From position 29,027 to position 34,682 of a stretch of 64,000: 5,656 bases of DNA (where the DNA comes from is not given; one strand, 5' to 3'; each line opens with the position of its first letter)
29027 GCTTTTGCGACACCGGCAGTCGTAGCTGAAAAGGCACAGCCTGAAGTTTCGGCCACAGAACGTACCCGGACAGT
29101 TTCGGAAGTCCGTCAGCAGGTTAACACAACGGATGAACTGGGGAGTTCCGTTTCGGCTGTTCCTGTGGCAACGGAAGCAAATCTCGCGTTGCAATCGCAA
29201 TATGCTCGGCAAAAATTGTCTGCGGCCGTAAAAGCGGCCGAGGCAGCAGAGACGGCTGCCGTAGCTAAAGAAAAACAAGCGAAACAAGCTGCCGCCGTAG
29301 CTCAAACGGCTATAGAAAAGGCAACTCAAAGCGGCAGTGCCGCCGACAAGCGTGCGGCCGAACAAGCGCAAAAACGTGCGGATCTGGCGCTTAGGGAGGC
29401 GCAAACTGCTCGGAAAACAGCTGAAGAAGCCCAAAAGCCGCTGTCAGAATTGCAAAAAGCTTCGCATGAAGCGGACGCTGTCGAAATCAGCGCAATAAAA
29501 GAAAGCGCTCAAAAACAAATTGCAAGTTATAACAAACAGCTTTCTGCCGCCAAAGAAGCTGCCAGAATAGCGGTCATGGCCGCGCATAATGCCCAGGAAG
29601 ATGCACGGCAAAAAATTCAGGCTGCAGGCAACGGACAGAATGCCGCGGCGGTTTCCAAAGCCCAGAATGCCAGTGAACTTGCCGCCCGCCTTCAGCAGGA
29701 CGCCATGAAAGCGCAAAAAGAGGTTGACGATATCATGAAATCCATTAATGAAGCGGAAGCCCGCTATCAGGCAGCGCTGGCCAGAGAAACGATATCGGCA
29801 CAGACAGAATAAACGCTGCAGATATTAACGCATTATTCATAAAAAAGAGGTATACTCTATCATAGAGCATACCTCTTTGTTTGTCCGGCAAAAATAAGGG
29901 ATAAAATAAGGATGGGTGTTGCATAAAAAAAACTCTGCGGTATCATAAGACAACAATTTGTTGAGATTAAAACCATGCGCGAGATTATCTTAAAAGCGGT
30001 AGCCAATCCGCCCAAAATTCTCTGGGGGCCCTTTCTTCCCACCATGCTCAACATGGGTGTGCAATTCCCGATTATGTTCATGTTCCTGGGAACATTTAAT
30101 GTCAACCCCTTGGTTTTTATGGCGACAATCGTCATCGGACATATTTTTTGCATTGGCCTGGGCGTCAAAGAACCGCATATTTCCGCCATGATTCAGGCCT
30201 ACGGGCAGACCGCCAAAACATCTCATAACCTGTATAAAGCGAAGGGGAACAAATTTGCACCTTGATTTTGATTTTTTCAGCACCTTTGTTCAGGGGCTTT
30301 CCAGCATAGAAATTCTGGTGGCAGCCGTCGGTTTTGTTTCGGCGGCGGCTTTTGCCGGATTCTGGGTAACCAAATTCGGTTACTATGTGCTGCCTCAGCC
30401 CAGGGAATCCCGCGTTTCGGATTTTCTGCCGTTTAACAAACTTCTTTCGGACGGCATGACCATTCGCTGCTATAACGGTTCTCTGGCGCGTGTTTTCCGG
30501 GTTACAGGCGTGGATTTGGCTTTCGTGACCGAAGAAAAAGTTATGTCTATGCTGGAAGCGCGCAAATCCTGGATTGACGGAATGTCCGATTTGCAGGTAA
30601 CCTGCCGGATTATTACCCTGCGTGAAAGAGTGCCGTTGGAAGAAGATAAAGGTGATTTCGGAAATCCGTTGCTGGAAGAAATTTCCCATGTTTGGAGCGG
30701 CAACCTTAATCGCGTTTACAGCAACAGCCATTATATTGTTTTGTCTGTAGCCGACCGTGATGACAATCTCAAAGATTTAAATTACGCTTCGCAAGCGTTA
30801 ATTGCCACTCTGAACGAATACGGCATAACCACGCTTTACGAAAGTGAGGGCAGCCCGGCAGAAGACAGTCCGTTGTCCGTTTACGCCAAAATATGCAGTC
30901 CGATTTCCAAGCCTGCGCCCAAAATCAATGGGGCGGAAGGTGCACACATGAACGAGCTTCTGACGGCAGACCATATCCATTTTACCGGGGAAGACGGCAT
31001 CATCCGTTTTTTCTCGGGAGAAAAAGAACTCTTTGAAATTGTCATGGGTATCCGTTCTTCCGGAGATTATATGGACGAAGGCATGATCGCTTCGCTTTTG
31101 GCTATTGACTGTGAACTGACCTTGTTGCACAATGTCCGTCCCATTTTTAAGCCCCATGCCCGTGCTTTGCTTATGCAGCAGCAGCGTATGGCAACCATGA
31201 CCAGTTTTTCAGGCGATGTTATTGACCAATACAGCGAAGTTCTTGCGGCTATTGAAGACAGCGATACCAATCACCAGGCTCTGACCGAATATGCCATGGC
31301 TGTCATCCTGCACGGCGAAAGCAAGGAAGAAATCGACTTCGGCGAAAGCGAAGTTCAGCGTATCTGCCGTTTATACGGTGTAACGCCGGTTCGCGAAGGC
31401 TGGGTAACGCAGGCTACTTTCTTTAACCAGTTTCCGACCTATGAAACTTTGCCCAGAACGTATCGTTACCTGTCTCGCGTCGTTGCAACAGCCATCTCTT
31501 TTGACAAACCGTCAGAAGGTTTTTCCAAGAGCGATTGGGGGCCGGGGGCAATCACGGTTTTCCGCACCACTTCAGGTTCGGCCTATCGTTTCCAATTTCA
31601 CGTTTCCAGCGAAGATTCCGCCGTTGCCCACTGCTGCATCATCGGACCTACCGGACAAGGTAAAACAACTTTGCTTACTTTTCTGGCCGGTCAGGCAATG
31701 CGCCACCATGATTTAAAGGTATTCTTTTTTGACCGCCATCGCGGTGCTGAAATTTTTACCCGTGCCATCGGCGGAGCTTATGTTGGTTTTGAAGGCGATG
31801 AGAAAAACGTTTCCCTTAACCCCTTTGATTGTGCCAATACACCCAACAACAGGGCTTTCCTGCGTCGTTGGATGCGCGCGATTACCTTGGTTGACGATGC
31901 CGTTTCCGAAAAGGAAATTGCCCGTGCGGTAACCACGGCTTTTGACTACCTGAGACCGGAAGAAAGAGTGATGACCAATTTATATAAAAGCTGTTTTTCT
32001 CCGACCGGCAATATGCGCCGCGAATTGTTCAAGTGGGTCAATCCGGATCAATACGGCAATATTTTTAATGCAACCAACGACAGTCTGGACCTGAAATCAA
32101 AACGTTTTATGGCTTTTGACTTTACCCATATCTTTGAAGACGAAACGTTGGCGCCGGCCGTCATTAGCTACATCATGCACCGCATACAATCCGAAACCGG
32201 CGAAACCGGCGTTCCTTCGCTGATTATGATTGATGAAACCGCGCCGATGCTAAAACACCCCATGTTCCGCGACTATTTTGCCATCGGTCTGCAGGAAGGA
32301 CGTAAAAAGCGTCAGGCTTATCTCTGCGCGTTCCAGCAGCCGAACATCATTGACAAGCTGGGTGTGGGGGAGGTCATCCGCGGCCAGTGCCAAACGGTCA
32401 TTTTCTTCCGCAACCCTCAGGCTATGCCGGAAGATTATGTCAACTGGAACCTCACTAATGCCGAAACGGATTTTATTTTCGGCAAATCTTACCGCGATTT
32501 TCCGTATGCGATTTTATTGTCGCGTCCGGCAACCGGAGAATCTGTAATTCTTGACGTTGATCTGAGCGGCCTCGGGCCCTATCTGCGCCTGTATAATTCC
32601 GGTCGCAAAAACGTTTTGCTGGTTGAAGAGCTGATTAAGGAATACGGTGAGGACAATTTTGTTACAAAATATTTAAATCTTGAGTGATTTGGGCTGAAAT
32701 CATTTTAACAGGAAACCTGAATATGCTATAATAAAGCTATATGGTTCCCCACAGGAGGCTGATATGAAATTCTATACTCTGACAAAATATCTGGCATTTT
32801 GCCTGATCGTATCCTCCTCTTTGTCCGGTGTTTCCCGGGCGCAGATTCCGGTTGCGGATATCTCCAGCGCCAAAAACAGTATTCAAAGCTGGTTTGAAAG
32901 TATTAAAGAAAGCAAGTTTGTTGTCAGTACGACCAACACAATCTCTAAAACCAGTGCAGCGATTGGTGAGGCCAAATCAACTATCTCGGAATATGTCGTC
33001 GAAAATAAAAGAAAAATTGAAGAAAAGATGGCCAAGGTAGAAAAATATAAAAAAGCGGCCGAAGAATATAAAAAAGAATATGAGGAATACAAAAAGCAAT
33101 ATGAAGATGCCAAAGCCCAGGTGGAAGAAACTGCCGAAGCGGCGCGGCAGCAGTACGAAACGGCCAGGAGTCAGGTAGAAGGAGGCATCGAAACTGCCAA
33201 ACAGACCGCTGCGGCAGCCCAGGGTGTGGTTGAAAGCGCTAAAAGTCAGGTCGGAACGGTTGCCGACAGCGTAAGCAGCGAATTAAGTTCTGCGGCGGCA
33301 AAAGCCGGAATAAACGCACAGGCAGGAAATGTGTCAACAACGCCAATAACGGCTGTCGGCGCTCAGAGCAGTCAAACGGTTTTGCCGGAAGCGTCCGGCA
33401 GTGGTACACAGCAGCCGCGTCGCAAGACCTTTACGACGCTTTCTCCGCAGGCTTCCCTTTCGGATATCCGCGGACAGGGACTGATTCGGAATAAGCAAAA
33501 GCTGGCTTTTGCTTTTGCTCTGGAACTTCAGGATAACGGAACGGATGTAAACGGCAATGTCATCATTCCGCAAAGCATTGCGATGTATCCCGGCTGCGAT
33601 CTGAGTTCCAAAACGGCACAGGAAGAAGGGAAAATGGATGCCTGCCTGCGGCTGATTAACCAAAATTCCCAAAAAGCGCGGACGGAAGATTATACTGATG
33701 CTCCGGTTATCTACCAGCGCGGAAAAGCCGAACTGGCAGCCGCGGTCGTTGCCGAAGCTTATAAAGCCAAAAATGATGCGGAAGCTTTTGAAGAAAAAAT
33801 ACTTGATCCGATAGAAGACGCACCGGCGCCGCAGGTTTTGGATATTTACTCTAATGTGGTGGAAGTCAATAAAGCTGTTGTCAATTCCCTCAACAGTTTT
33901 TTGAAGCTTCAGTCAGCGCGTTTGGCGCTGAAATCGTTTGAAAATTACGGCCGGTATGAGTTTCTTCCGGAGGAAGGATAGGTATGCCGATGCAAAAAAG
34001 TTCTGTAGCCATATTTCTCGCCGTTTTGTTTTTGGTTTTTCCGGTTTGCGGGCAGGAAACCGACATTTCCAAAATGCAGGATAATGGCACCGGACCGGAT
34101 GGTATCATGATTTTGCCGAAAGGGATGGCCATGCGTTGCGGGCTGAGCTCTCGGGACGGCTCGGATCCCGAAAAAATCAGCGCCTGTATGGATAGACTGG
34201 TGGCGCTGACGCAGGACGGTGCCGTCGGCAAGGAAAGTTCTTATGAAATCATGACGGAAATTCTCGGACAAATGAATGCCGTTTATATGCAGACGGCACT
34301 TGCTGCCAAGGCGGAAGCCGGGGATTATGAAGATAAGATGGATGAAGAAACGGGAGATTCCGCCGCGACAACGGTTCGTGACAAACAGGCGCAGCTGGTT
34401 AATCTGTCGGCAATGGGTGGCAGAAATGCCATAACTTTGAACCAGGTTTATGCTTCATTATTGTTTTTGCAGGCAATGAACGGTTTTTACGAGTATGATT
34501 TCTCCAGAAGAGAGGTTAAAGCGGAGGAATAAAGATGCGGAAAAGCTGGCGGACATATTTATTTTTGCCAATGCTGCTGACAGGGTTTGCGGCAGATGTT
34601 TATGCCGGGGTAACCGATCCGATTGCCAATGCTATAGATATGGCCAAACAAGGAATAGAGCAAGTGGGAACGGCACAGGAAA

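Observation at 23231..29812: Three VirB2-like TM hairpins sharing an N/S-W-K-W motif, one embedded in a 1771-aa coiled-coil protein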

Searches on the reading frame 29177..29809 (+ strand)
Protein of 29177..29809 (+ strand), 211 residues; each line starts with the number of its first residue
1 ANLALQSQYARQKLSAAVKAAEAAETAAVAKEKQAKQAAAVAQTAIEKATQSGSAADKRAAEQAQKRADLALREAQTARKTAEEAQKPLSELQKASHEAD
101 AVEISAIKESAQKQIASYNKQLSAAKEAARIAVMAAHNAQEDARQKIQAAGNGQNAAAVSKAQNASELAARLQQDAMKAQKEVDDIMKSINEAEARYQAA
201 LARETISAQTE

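Call 52: predict_structure(alignment_id=A5)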
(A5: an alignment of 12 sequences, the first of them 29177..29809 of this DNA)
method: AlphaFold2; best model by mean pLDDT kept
length: 211 residues; sequences in the alignment: 12
mean_pLDDT: 95.5   pTM: 0.71
mean pLDDT of the five models: 95.5, 94.7, 94.7, 94.5, 94.4
residues with pLDDT >= 90: 197; 70-90: 13; 50-70: 1; < 50: 0
segments of 3 or more residues with pLDDT < 50: none
pLDDT, mean of each block of 10 residues (from residue 1): 90 96 98 98 97 96 98 98 96 93 96 98 98 98 95 88 97 98 98 97 86 60
secondary structure, 60 per line:
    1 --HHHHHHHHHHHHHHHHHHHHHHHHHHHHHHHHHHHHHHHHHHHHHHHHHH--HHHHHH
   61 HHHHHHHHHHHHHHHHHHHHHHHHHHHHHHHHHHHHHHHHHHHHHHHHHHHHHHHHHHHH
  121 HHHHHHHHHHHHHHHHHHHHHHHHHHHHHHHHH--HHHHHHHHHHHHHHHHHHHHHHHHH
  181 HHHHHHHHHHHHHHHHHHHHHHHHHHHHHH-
elements in order: H3-52 H55-153 H156-210

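Call 54: fold_search(model_id=the predicted structure, library=pdb)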
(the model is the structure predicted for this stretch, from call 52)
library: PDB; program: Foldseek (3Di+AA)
matches with E <= 10: 263; with E <= 0.001: 0
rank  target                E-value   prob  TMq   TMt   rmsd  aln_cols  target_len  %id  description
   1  6djl_B                3.3e-01  0.98  0.41  0.39  28.4       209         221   14  Crystal structure of the Rab11 GEF SH3BP5 bound to nucleotide free Rab11A (released 2018-09-26)
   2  8fbj                  3.7e-01  0.47  0.26  0.18  35.3       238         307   16  Improving the secretion of designed protein assemblies through negative design of cryptic transmembrane domains (released 2023-03-22)
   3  3qwe                  4.1e-01  0.72  0.36  0.30  14.3       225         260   16  Crystal structure of the N-terminal domain of the GEM interacting protein (released 2011-03-23)
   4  3q0k_C                4.6e-01  0.51  0.28  0.24  10.9       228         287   14  Crystal structure of Human PACSIN 2 F-BAR (released 2012-02-15)
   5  6vfk_B                4.6e-01  0.30  0.23  0.18  34.1       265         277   18  De novo designed tetrahedral nanoparticle T33_dn10 displaying 4 copies of BG505-SOSIP trimer on the surface (released 2020-07-22)
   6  6djl_E                4.8e-01  0.97  0.43  0.40  28.0       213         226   14  Crystal structure of the Rab11 GEF SH3BP5 bound to nucleotide free Rab11A (released 2018-09-26)
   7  6iko_B                5.1e-01  0.66  0.35  0.26  12.0       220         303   19  Crystal structure of mouse GAS7cb (released 2019-10-16)
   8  2efk                  5.6e-01  0.66  0.40  0.32  13.4       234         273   13  Crystal structure of the EFC domain of Cdc42-interacting protein 4 (released 2007-05-29)
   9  6rw8_A                5.9e-01  0.80  0.40  0.04  24.4       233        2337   11  Cryo-EM structure of Xenorhabdus nematophila XptA1 (released 2019-10-23)
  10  6h6f_A                5.9e-01  0.60  0.35  0.04  27.8       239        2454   12  PTC3 holotoxin complex from Photorhabdus luminiscens - Mutant TcC-D651A (released 2018-10-03)
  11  6ikn_B                6.9e-01  0.89  0.42  0.30   9.7       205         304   18  Crystal structure of the GAS7 F-BAR domain (released 2019-10-16)
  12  3hai_D                6.9e-01  0.51  0.34  0.28  11.1       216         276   14  Crystal structure of human PACSIN1 F-BAR domain (P21 lattice) (released 2009-06-16)
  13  8cq2_A                6.9e-01  0.51  0.34  0.05  29.4       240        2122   12  Photorhabdus luminescens TcdA1 prepore-to-pore intermediate, C16S, C20S, C870S, T1279C mutant (released 2024-03-13)
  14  4dcn_D                6.9e-01  0.38  0.30  0.32  19.1       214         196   12  Crystal Structure Analysis of the Arfaptin2 BAR domain in Complex with ARL1 (released 2012-06-13)
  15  4wpe                  6.9e-01  0.38  0.29  0.24  11.8       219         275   13  Crystal Structure of Hof1p F-BAR domain (released 2014-12-24)
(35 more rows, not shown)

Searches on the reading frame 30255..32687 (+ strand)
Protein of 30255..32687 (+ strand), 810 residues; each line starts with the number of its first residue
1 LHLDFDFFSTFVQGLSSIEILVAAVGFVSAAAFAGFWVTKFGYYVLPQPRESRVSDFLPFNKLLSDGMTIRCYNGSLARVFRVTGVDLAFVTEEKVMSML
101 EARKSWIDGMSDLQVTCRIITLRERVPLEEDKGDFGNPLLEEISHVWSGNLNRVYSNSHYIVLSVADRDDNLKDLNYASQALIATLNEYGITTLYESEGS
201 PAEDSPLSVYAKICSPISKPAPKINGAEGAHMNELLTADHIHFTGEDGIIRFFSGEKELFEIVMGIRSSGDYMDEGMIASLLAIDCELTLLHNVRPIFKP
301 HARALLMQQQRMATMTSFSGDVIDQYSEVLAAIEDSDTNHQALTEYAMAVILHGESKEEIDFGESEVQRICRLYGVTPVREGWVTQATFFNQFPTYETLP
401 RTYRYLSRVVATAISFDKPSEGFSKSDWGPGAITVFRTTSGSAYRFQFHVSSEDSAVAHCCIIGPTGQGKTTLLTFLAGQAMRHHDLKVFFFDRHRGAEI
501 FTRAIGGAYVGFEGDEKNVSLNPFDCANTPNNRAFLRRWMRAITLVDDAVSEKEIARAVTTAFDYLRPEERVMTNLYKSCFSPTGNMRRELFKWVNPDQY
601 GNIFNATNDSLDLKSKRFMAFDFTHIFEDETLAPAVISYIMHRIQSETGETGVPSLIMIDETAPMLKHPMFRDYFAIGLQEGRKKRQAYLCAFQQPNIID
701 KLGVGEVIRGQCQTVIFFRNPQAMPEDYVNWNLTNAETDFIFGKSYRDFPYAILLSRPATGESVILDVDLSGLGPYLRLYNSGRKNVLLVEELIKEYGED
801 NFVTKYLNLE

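Call 5: search_protein_families(library=pfam, proteins=[window:30255-32687:+], max_evalue=1)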
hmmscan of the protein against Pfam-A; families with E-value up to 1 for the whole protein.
window:30255-32687:+ (810 aa): 15 families
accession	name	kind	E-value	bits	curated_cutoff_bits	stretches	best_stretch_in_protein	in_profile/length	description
PF03135.19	CagE_TrbE_VirB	-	3.2e-13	50.5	21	1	227-397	34-199/204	CagE, TrbE, VirB family, component of type IV transporter system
PF19044.6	P-loop_TraG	-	2.6e-05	23.5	25.8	1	585-674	182-271/413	TraG P-loop domain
PF25199.1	nSTAND_NTPase5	-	0.00023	21.5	34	1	450-496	34-80/145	Novel STAND NTPase 5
PF01935.23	DUF87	-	0.0008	20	23.2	1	458-495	24-61/220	Helicase HerA, central domain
PF13401.12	AAA_22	-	0.0013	19.5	27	1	459-559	7-75/130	AAA domain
PF01695.23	IstB_IS21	-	0.014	15.4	24.1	1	461-495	96-129/238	IstB-like ATP binding protein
PF10412.15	TrwB_AAD_bind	-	0.015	14.6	20.5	1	454-525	12-72/387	Type IV secretion-system coupling protein DNA-binding domain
PF00005.33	ABC_tran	-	0.016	16.3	25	1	460-482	14-36/137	ABC transporter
PF01580.24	FtsK_SpoIIIE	-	0.029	14.2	24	1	426-490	13-73/221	FtsK/SpoIIIE family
PF20720.3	nSTAND3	-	0.035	14.2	27.2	1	459-489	19-48/155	Novel STAND NTPase 3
PF05729.18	NACHT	-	0.037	14.3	26.7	1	460-486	3-29/167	NACHT domain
PF13521.12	AAA_28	-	0.12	13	27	1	460-480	2-22/164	AAA domain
PF13476.12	AAA_23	-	0.19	12.8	27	1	461-477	23-39/201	AAA domain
PF00004.35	AAA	-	0.26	12.2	21.2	1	461-482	2-23/131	ATPase family associated with various cellular activities (AAA)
PF13191.12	AAA_16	-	0.26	12.2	32.6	1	458-506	25-75/167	AAA ATPase domain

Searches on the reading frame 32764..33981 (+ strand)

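Call 5: search_protein_families(library=pfam, proteins=[window:32764-33981:+], max_evalue=1)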
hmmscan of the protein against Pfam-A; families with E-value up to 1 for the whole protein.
window:32764-33981:+ (405 aa): 17 families
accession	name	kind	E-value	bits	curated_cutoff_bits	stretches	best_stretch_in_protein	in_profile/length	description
PF05960.17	DUF885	-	0.0042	17.2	32.4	1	52-184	72-210/532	Bacterial protein of unknown function (DUF885)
PF11727.13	ISG65-75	-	0.006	16.3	25.1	1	65-167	45-145/281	Invariant surface glycoprotein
PF05227.19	CHASE3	-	0.023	15.1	28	1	92-162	41-111/138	CHASE3 domain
PF12116.14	SpoIIID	-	0.027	15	27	1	47-92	9-54/82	Stage III sporulation protein D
PF14661.11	HAUS6_N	-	0.077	13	26.4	1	68-137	153-220/233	HAUS augmin-like complex subunit 6 N-terminus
PF23067.1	MG280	-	0.084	12.8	27.4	1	36-171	45-160/259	Uncharacterised protein MG280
PF01863.23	YgjP-like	-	0.1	13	26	1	55-184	8-137/207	YgjP-like, metallopeptidase domain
PF06391.18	MAT1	-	0.15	12.4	25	1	68-172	64-162/201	CDK-activating kinase assembly factor MAT1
PF22333.2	Ago_PAZ_arc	-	0.2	12.4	27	1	71-123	31-82/96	Argonaute, PAZ domain, archaea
PF07889.17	DUF1664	-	0.21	12.1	34.6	1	43-123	22-102/124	Protein of unknown function (DUF1664)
PF05957.18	DUF883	-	0.24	11.8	25.4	1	121-154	19-52/53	DUF883 N-terminal domain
PF15884.10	QIL1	-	0.36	11.8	26.6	1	61-106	11-56/77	MICOS complex subunit MIC13, QIL1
PF19745.5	FUT8_N_cat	-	0.36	10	27.6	1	74-174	34-135/499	Alpha-(1,6)-fucosyltransferase N- and catalytic domains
PF06810.17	Phage_scaffold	-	0.47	10.8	35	1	65-152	7-91/170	Phage capsid assembly scaffolding protein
PF06785.16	UPF0242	-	0.76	10.2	33.5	0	52-162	65-165/194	Uncharacterised protein family (UPF0242) N-terminus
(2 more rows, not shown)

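Call 36: search_protein_families(library=ncbifam, proteins=[window:32764-33981:+], max_evalue=0.1)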
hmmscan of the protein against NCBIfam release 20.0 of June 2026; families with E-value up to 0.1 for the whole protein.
window:32764-33981:+ (405 aa): 11 families
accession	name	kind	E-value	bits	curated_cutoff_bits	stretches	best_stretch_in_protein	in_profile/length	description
NF045487.1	ASRP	equivalog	3.1e-05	22.8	300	1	36-174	168-296/593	archaea-specific SMC-related protein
TIGR02168.1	SMC_prok_B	equivalog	7.7e-05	20.6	567.35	1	38-176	284-425/1181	chromosome segregation protein SMC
NF003034.1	PRK03918.1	equivalog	0.00035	18.7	700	1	30-144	223-336/878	DNA double-strand break repair ATPase Rad50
TIGR02169.1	SMC_prok_A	equivalog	0.00036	18.3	729.4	1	56-174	828-945/1165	chromosome segregation protein SMC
TIGR01069.2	mutS2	equivalog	0.0004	18.9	400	1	74-162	518-612/790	endonuclease MutS2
TIGR04527.1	mycoplas_twoTM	subfamily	0.0023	17.7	125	1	38-172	47-161/248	MG_279/MG_280 family protein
NF002572.0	PRK02224.1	equivalog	0.0037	15.6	1087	1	52-164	304-609/888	DNA double-strand break repair ATPase Rad50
NF038350.1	taxis_HmpF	equivalog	0.007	14.8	200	1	83-177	127-223/553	pilus motility taxis protein HmpF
TIGR02844.1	spore_III_D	equivalog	0.0073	16.6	111.5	1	47-93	9-55/80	sporulation transcriptional regulator SpoIIID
TIGR03752.1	conj_TIGR03752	hypoth_equivalog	0.0073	15.6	241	1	78-225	64-200/471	TIGR03752 family integrating conjugative element protein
NF045780.1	TrlF_fam_ATP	equivalog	0.095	11.4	350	0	47-162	466-582/944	TrlF family AAA-like ATPase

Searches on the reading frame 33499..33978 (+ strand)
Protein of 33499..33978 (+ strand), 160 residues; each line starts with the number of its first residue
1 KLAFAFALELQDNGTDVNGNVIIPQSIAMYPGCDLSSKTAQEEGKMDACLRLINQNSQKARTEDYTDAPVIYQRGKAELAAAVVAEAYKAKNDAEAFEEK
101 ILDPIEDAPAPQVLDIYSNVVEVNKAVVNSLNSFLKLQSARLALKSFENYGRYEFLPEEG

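Call 60: search_protein_families(library=pfam, proteins=[window:33499-33978:+], max_evalue=1)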
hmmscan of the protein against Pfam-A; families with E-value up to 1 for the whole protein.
seq(160 aa): 1 family
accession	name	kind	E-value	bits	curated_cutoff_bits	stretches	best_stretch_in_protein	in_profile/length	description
PF04795.17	PAPA-1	-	0.1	13.8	25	1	37-81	17-44/85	PAPA-1-like conserved region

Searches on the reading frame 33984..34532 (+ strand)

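Call 5: search_protein_families(library=pfam, proteins=[window:33984-34532:+], max_evalue=1)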
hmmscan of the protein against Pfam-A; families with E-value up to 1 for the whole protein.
window:33984-34532:+ (182 aa): 1 family
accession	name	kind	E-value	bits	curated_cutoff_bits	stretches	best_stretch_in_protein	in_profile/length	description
PF08763.17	Ca_chan_IQ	-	0.16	12.8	26.7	1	104-162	10-69/77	Voltage gated calcium channel IQ domain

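Call 36: search_protein_families(library=ncbifam, proteins=[window:33984-34532:+], max_evalue=0.1)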
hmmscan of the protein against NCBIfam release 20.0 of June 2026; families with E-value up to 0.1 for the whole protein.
window:33984-34532:+ (182 aa): 0 families
